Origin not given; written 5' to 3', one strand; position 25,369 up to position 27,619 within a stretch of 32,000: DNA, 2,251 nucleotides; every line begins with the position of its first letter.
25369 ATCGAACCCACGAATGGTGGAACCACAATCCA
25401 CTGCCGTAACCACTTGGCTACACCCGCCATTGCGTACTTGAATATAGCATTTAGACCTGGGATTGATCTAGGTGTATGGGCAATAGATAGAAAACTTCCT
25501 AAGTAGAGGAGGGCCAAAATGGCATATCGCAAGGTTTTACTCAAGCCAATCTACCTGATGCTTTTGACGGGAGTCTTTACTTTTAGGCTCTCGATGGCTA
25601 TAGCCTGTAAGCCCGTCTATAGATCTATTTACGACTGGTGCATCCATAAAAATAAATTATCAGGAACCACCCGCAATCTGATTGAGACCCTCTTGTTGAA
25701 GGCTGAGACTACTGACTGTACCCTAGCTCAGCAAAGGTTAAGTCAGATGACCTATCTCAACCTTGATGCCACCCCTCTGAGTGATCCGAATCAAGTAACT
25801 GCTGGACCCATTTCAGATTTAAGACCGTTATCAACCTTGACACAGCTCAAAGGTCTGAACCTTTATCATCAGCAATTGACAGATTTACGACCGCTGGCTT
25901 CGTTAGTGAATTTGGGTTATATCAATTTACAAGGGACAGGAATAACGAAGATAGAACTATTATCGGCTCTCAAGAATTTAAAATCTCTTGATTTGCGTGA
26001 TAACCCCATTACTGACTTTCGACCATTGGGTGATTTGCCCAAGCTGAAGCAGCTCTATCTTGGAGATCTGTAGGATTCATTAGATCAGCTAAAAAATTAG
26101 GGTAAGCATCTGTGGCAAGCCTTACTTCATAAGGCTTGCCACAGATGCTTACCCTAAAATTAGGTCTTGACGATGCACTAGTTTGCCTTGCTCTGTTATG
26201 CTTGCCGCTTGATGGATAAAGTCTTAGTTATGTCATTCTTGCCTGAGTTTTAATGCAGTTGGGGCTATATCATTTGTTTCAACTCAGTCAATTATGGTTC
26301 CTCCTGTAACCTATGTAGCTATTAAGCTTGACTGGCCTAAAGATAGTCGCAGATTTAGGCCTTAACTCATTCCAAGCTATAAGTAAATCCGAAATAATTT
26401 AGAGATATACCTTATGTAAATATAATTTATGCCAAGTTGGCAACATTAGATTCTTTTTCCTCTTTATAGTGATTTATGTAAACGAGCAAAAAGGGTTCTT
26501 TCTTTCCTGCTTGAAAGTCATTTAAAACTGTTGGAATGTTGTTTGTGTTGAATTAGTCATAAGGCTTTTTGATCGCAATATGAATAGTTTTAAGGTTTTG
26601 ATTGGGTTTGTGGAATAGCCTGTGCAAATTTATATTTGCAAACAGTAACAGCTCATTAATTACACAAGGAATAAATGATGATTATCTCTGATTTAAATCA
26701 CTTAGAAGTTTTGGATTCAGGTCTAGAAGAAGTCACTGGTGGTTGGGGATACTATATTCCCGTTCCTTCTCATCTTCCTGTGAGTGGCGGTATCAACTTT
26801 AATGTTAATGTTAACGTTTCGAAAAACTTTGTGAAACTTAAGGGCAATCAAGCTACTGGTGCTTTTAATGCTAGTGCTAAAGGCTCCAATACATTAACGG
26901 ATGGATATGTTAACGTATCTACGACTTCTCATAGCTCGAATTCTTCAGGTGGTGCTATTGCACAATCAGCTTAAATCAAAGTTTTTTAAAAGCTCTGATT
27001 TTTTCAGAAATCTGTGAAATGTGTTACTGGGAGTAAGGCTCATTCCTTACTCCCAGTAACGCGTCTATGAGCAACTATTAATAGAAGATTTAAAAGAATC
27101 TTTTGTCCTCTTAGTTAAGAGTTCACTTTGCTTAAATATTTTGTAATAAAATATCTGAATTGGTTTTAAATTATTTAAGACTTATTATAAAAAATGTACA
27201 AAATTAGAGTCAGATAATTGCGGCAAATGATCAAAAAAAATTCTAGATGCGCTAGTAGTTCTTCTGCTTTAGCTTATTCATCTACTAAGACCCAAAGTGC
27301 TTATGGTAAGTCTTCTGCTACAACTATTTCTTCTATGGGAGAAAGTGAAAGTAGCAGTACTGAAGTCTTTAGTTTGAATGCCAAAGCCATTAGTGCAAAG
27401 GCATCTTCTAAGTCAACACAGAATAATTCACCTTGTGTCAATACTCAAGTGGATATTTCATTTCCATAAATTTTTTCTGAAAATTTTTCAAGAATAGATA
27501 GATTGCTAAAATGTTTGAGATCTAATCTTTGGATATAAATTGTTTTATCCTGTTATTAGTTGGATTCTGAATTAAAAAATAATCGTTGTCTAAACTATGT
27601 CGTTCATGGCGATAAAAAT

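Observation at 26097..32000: Compact accessory locus: double-glycine peptide, leaderless Ser-rich ORF, RTX-like repeat protein, cytoplasmic SurA/parvulin-like protein and HlyB/PCAT-family exporter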

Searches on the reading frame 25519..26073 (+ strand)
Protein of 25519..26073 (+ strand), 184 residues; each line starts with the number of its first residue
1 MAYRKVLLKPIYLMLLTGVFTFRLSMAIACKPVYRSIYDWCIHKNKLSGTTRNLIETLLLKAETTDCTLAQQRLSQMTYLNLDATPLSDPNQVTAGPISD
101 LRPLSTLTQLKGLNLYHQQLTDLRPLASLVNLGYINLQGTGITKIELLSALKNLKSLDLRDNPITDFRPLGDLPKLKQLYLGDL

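Call 4: search_protein_families(library=pfam, proteins=[window:25519-26073:+], max_evalue=0.1)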
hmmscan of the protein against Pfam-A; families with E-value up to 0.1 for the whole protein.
window:25519-26073:+ (184 aa): 8 families
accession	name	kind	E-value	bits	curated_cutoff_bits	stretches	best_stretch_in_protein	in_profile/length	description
PF12799.13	LRR_4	-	1.4e-21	76.4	27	4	152-182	1-32/44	Leucine Rich repeats (2 copies)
PF13855.12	LRR_8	-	1.8e-08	34.4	27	1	148-182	21-57/61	Leucine rich repeat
PF25019.1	LRR_R13L1-DRL21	-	0.00016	22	27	1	120-183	62-126/127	R13L1/DRL21 LRRs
PF23598.1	LRR_14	-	0.00084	18.6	40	1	97-179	11-98/353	Leucine-rich repeat region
PF00560.39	LRR_1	-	0.004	17.4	20.6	0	153-169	1-17/23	Leucine Rich Repeat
PF23952.1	LRR_EndoS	-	0.0064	17.1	27.9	0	111-156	26-110/116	Endo-beta-N-acetylglucosaminidase EndoS LRR domain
PF13516.12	LRR_6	-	0.0094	16.4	23.4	1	152-166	3-17/24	Leucine Rich repeat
PF14580.12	LRR_9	-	0.072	13.1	30.5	0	136-180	25-70/175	Leucine-rich repeat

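Call 5: search_protein_families(library=ncbifam, proteins=[window:25519-26073:+], max_evalue=0.1)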
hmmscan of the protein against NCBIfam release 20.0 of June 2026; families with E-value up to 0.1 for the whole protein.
window:25519-26073:+ (184 aa): 6 families
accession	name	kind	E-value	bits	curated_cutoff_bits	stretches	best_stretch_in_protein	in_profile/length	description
NF033189.1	internalin_A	exception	4e-12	45.3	1600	1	63-179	98-211/799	class 1 internalin InlA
NF033190.2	inl_like_NEAT_1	exception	1.4e-11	43.5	1275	1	96-175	404-483/754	NEAT domain-containing leucine-rich repeat protein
NF033188.1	internalin_H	exception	8.8e-11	41.1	1050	1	92-181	148-237/548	InlH/InlC2 family class 1 internalin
NF047464.1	FibnectbindLIC11051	equivalog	8.2e-06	24.5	1000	1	106-180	418-494/685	LIC_11051 family fibronectin-binding protein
NF033186.1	internalin_K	exception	1.2e-05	24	1100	1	102-180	134-215/604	class 1 internalin InlK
NF041351.1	XopL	equivalog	0.0014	17.4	500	1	126-181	149-206/497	type III secretion system leucine-rich repeat domain-containing effector XopL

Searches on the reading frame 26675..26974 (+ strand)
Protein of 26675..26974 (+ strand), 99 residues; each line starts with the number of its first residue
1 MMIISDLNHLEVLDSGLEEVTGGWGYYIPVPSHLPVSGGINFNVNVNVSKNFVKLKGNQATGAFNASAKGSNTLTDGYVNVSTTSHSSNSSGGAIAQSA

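Call 4: search_protein_families(library=pfam, proteins=[window:26675-26974:+], max_evalue=0.1)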
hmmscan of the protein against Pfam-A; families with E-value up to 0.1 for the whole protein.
window:26675-26974:+ (99 aa): 1 family
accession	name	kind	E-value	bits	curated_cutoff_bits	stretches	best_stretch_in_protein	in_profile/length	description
PF10626.15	TraO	-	0.059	13.7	25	0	35-82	68-111/168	Conjugative transposon protein TraO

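Call 5: search_protein_families(library=ncbifam, proteins=[window:26675-26974:+], max_evalue=0.1)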
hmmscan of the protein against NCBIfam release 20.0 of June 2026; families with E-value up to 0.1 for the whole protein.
window:26675-26974:+ (99 aa): 0 families

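Call 74: search_protein_representatives(protein=window:26675-26971:+)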
Query: 99 residues. Proteins with E-value up to 0.001 (for the whole library): 7; up to 1e-10: 2; up to 1e-30: 1. The best 7 are listed.
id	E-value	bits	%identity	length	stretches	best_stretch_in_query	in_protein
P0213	5.3e-43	161.4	83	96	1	2-99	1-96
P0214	5.8e-13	65.2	45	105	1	2-96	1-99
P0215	4.9e-07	46.2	48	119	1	2-97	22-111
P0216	1.5e-06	44.7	45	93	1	2-95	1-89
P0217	5.6e-06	42.8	38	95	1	2-98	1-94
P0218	4.0e-05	40.1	36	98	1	2-96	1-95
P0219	1.4e-04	38.4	39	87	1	2-92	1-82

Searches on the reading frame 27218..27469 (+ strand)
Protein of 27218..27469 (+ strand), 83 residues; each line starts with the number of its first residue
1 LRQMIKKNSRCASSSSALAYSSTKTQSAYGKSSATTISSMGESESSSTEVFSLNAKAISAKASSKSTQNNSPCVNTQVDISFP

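Call 4: search_protein_families(library=pfam, proteins=[window:27218-27469:+], max_evalue=0.1)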
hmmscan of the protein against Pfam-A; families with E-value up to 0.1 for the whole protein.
window:27218-27469:+ (83 aa): 0 families

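Call 5: search_protein_families(library=ncbifam, proteins=[window:27218-27469:+], max_evalue=0.1)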
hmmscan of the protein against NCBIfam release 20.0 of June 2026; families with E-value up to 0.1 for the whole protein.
window:27218-27469:+ (83 aa): 0 families
